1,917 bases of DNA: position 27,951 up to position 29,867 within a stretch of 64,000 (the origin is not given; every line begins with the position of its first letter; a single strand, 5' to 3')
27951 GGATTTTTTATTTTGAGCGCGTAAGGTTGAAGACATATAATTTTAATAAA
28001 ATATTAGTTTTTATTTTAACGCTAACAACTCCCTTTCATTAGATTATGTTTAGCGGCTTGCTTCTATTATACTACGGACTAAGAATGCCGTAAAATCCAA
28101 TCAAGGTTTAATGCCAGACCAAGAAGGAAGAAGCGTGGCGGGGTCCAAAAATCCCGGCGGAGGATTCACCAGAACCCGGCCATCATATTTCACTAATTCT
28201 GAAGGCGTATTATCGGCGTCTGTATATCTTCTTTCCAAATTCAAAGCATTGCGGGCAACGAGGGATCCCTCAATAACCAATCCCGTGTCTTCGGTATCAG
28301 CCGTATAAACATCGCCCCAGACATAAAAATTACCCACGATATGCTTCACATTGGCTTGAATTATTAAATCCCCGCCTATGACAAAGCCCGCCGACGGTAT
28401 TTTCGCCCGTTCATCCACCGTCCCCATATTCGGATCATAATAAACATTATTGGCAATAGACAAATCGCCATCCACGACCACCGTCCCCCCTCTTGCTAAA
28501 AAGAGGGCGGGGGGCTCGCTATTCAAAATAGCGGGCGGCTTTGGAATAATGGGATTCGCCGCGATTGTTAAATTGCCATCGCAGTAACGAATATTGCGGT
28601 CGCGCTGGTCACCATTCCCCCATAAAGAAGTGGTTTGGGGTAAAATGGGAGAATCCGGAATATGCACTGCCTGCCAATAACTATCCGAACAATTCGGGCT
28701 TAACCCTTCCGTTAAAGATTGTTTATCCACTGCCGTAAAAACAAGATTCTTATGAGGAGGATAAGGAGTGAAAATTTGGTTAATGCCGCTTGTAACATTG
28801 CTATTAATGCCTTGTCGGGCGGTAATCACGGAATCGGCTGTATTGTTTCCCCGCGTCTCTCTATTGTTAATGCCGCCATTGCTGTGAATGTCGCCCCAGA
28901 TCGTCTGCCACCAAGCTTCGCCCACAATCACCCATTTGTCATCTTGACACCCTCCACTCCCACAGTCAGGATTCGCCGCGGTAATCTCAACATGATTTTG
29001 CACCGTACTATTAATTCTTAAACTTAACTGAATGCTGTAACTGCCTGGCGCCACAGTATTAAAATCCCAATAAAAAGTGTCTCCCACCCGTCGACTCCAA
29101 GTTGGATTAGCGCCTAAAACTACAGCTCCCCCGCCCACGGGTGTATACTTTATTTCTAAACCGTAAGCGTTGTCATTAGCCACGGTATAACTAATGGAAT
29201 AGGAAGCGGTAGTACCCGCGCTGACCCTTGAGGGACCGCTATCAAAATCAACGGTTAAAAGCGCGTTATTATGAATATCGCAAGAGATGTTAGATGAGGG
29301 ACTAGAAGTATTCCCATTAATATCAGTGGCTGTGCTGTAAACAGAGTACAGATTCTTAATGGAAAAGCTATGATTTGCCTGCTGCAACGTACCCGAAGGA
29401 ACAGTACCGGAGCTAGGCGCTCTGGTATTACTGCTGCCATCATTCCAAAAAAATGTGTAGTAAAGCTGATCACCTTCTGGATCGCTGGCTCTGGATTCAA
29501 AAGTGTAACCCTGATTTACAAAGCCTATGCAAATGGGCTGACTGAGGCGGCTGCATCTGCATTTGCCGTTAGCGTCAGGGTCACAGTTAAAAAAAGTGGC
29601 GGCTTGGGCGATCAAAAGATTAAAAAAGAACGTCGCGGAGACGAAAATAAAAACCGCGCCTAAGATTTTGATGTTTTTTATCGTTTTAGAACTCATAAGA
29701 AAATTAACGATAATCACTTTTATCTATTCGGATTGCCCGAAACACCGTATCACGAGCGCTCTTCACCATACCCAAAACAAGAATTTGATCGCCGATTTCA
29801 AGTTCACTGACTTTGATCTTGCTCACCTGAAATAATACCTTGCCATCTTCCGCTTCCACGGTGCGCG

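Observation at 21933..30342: Accessory cell-surface island: recently homogenised Cys-rich Fn3 paralogs, dockerin-like and PKD-like proteins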

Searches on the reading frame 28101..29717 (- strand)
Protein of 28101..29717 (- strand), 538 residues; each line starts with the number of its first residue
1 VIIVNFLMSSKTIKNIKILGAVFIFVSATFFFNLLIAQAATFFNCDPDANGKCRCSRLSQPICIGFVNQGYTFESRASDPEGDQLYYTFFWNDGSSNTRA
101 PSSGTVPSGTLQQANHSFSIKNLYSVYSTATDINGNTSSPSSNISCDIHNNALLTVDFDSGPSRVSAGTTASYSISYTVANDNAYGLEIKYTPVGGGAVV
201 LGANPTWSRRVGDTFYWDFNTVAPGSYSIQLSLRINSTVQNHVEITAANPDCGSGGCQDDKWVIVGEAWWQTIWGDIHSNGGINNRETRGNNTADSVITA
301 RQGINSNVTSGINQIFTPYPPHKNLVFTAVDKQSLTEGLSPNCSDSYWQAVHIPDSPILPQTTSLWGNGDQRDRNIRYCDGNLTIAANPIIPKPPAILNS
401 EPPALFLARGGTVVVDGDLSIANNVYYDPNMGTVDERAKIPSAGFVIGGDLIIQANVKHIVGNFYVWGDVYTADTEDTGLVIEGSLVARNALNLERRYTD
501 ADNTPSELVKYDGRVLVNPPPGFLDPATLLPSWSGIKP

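Call 3: search_protein_families(library=pfam, proteins=[window:28101-29717:-], max_evalue=0.1)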
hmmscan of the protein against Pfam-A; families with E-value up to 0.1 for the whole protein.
window:28101-29717:- (538 aa): 1 family
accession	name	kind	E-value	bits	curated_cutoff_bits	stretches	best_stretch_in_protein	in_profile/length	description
PF00801.26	PKD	-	0.06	13.8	23.5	1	68-139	14-74/80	PKD domain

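Call 13: search_protein_families(library=ncbifam, proteins=[window:28101-29717:-], max_evalue=0.1)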
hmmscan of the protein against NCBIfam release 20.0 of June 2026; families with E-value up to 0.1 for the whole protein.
window:28101-29717:- (538 aa): 1 family
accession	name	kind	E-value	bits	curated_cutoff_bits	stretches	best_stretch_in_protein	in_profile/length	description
NF041895.1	choice_anch_V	domain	0.0007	19.7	42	1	125-206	8-88/150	choice-of-anchor V domain-containing protein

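Call 23: find_homologous_proteins(query=window:28101-29717:-, max_evalue=0.001)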
Query window:28101-29717:- (538 aa): 8 proteins with E <= 0.001 among 8000 candidates.
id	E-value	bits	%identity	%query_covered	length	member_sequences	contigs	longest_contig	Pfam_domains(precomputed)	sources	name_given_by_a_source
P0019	0.0e+0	1143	94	99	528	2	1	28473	-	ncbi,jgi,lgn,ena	ncbi:MAG: hypothetical protein WC650_05310 [Candidatus Doudnabacteria bacterium]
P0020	2.6e-296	1002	83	99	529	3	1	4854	-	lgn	-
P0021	6.5e-296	1000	83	98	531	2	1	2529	-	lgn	-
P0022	1.2e-245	834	70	99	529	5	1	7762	-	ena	-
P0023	3.8e-84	301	38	87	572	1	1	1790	-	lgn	-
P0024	1.3e-59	220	34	88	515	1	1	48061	-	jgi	-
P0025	8.2e-18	82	31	33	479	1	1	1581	PF00801.27,PF18911.7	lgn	-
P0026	1.9e-5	42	35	28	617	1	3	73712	-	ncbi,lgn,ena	ncbi:MAG: hypothetical protein AAB472_03310 [Patescibacteria group bacterium]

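Call 24: find_encoding_contigs(protein=P0019, flank=10000, max_places=3)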
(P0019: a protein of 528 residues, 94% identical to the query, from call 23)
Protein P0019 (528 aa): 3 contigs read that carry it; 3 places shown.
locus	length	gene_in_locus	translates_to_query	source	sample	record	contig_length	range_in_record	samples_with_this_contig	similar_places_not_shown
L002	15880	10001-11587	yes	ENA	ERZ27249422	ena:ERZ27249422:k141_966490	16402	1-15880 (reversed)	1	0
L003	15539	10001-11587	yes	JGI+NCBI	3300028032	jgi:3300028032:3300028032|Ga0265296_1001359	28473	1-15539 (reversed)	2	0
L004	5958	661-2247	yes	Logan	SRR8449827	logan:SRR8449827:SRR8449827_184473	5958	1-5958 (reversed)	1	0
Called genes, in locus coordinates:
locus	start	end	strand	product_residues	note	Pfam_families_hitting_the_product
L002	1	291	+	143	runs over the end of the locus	PF07963:N_methyl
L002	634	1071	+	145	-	PF07963:N_methyl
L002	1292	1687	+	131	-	PF07963:N_methyl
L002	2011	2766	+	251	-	PF06750:A24_N_bact, PF01478:Peptidase_A24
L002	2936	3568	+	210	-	PF00072:Response_reg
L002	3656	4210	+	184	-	-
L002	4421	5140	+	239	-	PF04350:PilO (weak)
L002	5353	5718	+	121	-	-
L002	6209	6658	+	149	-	-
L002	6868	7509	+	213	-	-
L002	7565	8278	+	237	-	-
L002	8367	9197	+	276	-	-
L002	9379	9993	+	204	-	-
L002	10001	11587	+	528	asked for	-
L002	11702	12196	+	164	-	-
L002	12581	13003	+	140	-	-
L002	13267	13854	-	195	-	-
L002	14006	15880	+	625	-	?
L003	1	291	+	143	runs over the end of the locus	PF07963:N_methyl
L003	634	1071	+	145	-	PF07963:N_methyl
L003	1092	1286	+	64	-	-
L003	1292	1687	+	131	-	PF07963:N_methyl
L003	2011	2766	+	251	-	PF06750:A24_N_bact, PF01478:Peptidase_A24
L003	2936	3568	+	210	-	PF00072:Response_reg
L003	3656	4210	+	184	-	-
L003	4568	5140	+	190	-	PF04350:PilO (weak)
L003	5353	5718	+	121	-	-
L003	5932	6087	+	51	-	-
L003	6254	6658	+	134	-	-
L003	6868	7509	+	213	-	-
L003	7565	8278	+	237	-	-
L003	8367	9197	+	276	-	-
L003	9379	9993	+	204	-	-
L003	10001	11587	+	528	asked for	-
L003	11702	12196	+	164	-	-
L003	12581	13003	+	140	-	-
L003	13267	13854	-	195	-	-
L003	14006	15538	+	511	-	?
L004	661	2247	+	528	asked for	-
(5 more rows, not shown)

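Call 25: find_encoding_contigs(protein=P0024, flank=10000, max_places=3)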
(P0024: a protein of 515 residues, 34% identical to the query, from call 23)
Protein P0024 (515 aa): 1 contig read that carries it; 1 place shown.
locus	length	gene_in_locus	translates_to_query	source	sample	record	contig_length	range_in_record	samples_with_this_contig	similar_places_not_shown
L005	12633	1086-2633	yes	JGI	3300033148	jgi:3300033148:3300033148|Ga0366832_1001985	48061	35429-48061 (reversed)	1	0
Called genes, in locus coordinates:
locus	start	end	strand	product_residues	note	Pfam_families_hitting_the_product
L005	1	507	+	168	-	?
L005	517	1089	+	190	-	-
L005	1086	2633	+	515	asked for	-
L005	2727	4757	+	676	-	PF22745:Nlig-Ia, PF01653:DNA_ligase_aden, PF03120:OB_DNA_ligase, PF03119:DNA_ligase_ZBD, PF12826:HHH_2, PF00533:BRCT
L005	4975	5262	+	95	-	PF02686:GatC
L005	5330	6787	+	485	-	PF01425:Amidase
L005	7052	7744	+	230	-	-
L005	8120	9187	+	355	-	PF02646:RmuC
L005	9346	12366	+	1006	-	PF00580:UvrD-helicase, PF13245:AAA_19, PF13604:AAA_30 (faint), PF01443:Viral_helicase1 (faint), PF13361:UvrD_C, PF13538:UvrD_C_2 (faint), PF12705:PDDEXK_1, PF01930:Cas_Cas4 (weak)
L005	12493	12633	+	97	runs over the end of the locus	PF01541:GIY-YIG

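Call 38: predict_structure(alignment_id=A5)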
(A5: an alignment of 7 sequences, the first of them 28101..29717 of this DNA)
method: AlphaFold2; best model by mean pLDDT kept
length: 538 residues; sequences in the alignment: 7
mean_pLDDT: 46.6   pTM: 0.34
mean pLDDT of the five models: 46.6, 46.4, 45.6, 44.0, 43.8
residues with pLDDT >= 90: 10; 70-90: 71; 50-70: 123; < 50: 334
segments of 3 or more residues with pLDDT < 50: 1-15, 22-62, 149-167, 181-187, 190-196, 209-211, 218-222, 237-374, 388-402, 408-410, 428-443, 475-478, 489-538
pLDDT, mean of each block of 10 residues (from residue 1): 35 47 43 32 29 30 51 72 87 86 87 78 75 83 59 37 44 55 44 48 54 48 55 48 39 34 25 24 25 24 21 21 24 40 37 33 43 53 56 35 50 69 55 30 60 69 61 55 51 43 31 25 28 28
secondary structure, 60 per line:
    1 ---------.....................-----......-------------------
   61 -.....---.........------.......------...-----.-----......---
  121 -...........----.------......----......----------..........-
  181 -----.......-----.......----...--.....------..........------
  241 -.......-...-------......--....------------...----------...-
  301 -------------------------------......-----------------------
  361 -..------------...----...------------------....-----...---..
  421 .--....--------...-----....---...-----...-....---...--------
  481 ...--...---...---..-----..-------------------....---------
elements in order: H10-30 E36-41 E62-66 E70-78 E85-91 E98-100 E112-117 E122-132 E144-149 E154-159 E170-179 E186-192 E198-204 E209-211 E214-218 E225-234 E242-248 E260-265 H268-271 E284-286 E297-299 H332-337 E376-378 E383-385 E404-407 E413-415 E419-421 E424-427 E444-447 E451-453 E459-461 E463-466 E470-472 E481-483 E486-488 E492-494 H526-529

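Call 69: find_related_loci(query=A5, collection=genome_contigs, flank=10000)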
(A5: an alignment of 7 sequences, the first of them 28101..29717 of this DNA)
Query A5 (538 aa) in genome_contigs; peptide patterns used: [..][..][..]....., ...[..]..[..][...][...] (x = any residue, [..] = any of these).
66 stretches matched a pattern; 2 encode a relative of the query (tblastn E <= 1e-3); 2 distinct loci.
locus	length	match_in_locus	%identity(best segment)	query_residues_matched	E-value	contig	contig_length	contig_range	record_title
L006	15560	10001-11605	94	1-538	0e+0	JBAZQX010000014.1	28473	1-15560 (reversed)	MAG: Candidatus Doudnabacteria bacterium isolate SO_2017_SWC_9 scaffold_1414_c1_LP-4_2017, whole genome shotgun sequence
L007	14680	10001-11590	70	7-538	0e+0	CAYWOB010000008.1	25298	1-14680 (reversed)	MAG TPA_asm: uncultured Candidatus Saccharibacteria bacterium isolate SRP098346_co1_314 genome assembly, contig: NODE_15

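Call 86: fold_search(model_id=the predicted structure, library=pdb)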
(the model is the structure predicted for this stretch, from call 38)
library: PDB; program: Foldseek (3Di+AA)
matches with E <= 10: 1975; with E <= 0.001: 962
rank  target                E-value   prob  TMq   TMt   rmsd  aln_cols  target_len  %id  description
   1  8csw                  2.2e-06  1.00  0.19  0.16   8.3       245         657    7  Local refinement of protein 4.2 in Class 2 of erythrocyte ankyrin-1 complex (released 2022-07-20)
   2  9ijj_h                2.5e-06  1.00  0.15  0.07  12.1       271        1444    9  In situ structure of the central apparatus in mouse sperm axoneme. (released 2025-06-04)
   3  9fh8_H                3.2e-06  1.00  0.21  0.35   6.6       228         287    6  Crystal structure of the SPD-2 domain of Apis dorsata CEP192 (released 2025-03-26)
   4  8g8a_L                3.2e-06  1.00  0.14  0.30  15.6       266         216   11  Crystal structure of DH1317.8 Fab in complex with HIV proximal MPER peptide (released 2024-05-22)
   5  7uzs                  3.6e-06  1.00  0.19  0.16   8.6       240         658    7  Protein 4.2 (local refinement from consensus reconstruction of ankyrin complex classes) (released 2022-07-20)
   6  4xed                  4.5e-06  1.00  0.16  0.81   2.2       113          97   20  PKD domain of M14-like peptidase from Thermoplasmatales archaeon SCGC AB-540-F20 (released 2015-05-13)
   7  8cs9_X                4.7e-06  1.00  0.20  0.17   7.8       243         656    6  Composite reconstruction of Class 1 of the erythrocyte ankyrin-1 complex (released 2022-07-20)
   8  7yms_F                4.7e-06  1.00  0.15  0.33  14.5       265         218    8  Cryo-EM structure of Coxsackievirus A16 in complex with a neutralizing antibody 9B5 (released 2022-08-24)
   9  7a5s_H                5.0e-06  1.00  0.15  0.32  14.0       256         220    8  Complex of SARS-CoV-2 spike and CR3022 Fab (Homogeneous Refinement) (released 2020-09-16)
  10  2dd8_H                5.5e-06  1.00  0.13  0.28  15.0       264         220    7  Crystal Structure of SARS-CoV Spike Receptor-Binding Domain Complexed with Neutralizing Antibody (released 2006-04-04)
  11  9ijj_C                5.5e-06  1.00  0.16  0.10  18.9       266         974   10  In situ structure of the central apparatus in mouse sperm axoneme. (released 2025-06-04)
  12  5x5x_H                5.8e-06  1.00  0.15  0.33  14.5       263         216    8  Crystal structure of the Fab fragment of anti-osteocalcin C-terminal peptide antibody KTM219 (released 2018-02-21)
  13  7nxd_A                6.1e-06  1.00  0.21  0.14  10.7       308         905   12  Cryo-EM structure of human integrin alpha5beta1 in the half-bent conformation (released 2021-08-25)
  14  7e3l_D                6.1e-06  1.00  0.14  0.29  14.7       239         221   10  Ultrapotent SARS-CoV-2 neutralizing antibodies with protective efficacy against newly emerged mutational variants (released 2021-09-15)
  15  7lo8_H                6.5e-06  1.00  0.15  0.32  14.8       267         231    8  NorA in complex with Fab36 (released 2022-04-20)
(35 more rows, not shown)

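Call 105: find_related_loci(query=A5, collection=metagenome_contigs, flank=10000)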
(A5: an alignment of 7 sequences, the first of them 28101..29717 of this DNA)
Query A5 (538 aa) in metagenome_contigs; peptide patterns used: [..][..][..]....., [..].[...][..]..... (x = any residue, [..] = any of these).
162 stretches matched a pattern; 5 encode a relative of the query (tblastn E <= 1e-3); 5 distinct loci.
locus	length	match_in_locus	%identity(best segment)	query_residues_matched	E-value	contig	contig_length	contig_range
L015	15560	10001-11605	94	1-538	0e+0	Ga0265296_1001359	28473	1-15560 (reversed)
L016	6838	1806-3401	70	7-538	0e+0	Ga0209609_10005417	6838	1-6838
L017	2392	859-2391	69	7-517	0e+0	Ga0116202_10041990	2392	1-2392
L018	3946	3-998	78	206-538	0e+0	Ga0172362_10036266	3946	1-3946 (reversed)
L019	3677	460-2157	38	11-538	1e-99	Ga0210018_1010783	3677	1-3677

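Call 109: search_solved_structures(query=A5, max_evalue=1)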
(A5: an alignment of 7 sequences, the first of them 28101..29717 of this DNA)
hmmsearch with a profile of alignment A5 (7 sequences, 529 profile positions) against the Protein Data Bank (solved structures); distinct sequences matched with E-value up to 1: 4.
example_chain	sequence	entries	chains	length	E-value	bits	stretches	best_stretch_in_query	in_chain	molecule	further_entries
4xed_A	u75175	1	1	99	3.7e-06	29.1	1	57-131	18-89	Peptidase M14, carboxypeptidase A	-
4jrw_A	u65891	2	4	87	0.12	14.2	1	104-138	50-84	Collagenase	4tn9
2y72_A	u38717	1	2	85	0.13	14.1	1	104-138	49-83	COLLAGENASE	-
4aqo_A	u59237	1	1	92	0.15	13.9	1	104-138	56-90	COLLAGENASE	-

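Call 110: search_protein_families(library=padloc, proteins=[window:28101-29717:-], max_evalue=0.01)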
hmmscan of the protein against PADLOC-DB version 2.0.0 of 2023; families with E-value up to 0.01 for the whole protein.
window:28101-29717:- (538 aa): 0 families
